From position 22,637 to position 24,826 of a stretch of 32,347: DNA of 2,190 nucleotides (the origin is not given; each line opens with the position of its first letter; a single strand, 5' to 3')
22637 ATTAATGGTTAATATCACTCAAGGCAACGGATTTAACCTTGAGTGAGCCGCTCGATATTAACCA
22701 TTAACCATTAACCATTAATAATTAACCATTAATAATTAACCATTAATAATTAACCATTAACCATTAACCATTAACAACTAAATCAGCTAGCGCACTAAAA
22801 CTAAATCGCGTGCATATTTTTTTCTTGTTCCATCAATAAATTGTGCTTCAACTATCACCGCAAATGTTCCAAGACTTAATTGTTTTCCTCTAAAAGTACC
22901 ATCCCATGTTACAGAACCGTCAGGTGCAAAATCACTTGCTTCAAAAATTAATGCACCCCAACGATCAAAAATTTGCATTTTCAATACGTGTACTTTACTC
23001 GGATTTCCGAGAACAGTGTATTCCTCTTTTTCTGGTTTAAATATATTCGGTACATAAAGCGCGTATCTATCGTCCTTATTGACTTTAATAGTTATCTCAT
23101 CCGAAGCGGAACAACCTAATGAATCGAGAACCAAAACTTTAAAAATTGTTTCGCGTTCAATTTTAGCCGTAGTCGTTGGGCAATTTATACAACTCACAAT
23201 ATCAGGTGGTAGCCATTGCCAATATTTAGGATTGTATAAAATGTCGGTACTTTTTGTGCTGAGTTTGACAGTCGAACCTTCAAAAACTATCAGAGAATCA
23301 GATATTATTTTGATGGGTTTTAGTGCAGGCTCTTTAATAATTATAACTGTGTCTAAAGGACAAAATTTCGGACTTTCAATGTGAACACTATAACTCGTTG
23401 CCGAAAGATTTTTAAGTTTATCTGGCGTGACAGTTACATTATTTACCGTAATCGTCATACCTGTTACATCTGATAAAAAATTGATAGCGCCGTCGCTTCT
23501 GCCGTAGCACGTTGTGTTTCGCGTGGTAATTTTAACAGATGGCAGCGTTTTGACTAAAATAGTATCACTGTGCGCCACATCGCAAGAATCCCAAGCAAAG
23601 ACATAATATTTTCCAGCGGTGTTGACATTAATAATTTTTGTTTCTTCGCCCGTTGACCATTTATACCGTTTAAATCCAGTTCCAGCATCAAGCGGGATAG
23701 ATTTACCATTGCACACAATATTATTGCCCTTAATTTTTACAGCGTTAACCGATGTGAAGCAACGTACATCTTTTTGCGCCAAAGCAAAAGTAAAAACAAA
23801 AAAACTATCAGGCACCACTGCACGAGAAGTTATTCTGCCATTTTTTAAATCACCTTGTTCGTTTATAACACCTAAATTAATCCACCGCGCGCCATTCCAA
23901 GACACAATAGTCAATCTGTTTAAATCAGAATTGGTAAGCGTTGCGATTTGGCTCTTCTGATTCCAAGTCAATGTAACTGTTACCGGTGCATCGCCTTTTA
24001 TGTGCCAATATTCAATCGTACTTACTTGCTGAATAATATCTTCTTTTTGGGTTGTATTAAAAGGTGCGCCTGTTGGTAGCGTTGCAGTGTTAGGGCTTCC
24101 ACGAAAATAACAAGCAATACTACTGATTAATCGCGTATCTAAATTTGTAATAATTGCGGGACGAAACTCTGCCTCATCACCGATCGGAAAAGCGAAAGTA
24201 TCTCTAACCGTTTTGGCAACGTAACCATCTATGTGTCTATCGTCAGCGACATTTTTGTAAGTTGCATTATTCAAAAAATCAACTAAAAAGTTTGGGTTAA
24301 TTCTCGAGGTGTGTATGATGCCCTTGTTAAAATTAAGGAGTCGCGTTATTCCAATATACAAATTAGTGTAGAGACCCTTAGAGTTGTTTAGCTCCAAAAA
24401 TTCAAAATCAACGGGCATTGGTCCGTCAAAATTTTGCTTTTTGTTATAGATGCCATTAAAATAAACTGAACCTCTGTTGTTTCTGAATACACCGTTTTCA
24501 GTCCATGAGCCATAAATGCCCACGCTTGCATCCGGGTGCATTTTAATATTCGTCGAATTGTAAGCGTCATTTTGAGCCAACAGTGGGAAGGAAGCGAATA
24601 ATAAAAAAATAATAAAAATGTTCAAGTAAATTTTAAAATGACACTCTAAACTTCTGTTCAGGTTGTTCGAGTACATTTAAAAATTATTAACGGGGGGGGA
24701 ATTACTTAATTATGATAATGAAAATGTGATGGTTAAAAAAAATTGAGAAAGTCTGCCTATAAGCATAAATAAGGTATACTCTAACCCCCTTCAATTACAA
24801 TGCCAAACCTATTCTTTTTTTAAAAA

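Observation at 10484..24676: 14-kb single-strand island of four fibrous or giant surface proteins mixing T9SS, SprB/Kelch adhesin modules and phage-tail-fibre chaperone chemistry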

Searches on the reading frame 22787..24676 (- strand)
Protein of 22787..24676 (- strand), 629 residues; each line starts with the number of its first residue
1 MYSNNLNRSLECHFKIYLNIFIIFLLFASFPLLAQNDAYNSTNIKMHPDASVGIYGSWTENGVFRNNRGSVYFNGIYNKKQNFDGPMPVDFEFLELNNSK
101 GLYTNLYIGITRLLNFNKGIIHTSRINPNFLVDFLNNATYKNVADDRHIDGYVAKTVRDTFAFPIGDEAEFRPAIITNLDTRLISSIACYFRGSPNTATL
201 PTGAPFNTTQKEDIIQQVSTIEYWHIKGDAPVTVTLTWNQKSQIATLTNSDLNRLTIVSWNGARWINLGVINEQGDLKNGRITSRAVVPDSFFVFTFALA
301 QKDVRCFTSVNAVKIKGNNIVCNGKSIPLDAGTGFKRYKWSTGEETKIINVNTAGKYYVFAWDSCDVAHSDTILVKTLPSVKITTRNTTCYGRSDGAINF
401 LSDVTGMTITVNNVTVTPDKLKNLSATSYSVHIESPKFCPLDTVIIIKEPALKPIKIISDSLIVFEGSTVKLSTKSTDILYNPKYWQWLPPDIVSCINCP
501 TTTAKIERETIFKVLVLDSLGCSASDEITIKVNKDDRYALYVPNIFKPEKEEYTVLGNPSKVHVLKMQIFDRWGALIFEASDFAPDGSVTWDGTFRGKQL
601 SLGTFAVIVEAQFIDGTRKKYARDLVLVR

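Call 3: search_protein_families(library=pfam, proteins=[window:22787-24676:-], max_evalue=0.01)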
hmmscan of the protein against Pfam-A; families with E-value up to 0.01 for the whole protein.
window:22787-24676:- (629 aa): 2 families
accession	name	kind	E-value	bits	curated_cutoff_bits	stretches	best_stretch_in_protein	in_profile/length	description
PF13585.12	CHU_C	-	1.7e-09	38.1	27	1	543-611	4-72/86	CHU_C Type IX secretion signal domain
PF08308.17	PEGA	-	0.0048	17.2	20.8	0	402-447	8-55/71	PEGA domain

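Call 4: search_protein_families(library=ncbifam, proteins=[window:22787-24676:-], max_evalue=0.01)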
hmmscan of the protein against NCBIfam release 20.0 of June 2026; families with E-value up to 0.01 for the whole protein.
window:22787-24676:- (629 aa): 1 family
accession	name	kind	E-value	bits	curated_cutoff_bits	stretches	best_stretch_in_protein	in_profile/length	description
TIGR04131.1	Bac_Flav_CTERM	domain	6e-07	29.5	35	1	553-605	18-65/85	T9SS type B sorting domain-containing protein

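Call 34: find_encoding_contigs(protein=window:22787-24676:-, flank=10000, max_places=10)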
Protein window:22787-24676:- (629 aa): 9 contigs read that carry it; 7 places shown.
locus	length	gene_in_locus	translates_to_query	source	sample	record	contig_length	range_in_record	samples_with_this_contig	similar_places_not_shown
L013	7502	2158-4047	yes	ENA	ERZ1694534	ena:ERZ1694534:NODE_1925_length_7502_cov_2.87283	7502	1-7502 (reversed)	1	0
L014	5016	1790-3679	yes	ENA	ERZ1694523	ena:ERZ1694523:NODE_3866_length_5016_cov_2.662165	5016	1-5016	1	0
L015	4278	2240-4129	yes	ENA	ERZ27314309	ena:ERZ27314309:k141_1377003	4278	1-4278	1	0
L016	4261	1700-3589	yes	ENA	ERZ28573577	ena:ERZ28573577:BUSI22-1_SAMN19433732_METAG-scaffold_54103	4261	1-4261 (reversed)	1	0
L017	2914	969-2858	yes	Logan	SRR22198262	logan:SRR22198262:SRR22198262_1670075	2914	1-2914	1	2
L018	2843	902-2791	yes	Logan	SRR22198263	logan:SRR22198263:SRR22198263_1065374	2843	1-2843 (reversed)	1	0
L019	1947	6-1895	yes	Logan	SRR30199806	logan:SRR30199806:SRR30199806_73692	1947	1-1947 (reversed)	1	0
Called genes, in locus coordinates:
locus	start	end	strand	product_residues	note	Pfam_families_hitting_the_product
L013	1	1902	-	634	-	?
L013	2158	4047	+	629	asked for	PF13585:CHU_C (faint)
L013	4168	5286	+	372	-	PF11751:PorP_SprF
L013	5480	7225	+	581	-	PF26696:PTL_trimer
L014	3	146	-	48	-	?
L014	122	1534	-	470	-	PF00289:Biotin_carb_N, PF02222:ATP-grasp, PF02655:ATP-grasp_3 (weak), PF02786:CPSase_L_D2, PF07478:Dala_Dala_lig_C, PF02785:Biotin_carb_C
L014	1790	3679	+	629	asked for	PF13585:CHU_C (faint)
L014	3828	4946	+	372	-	PF11751:PorP_SprF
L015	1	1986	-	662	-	?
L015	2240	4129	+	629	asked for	PF13585:CHU_C (faint)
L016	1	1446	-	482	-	?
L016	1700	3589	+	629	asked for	PF13585:CHU_C (faint)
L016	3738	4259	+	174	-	?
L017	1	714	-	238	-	?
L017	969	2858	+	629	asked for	PF13585:CHU_C (faint)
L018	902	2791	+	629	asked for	PF13585:CHU_C (faint)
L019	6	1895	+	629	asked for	PF13585:CHU_C (faint)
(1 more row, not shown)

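Call 41: search_protein_families(library=phrogs, proteins=[window:22787-24676:-], max_evalue=0.001)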
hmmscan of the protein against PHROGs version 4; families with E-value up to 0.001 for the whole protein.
window:22787-24676:- (629 aa): 0 families
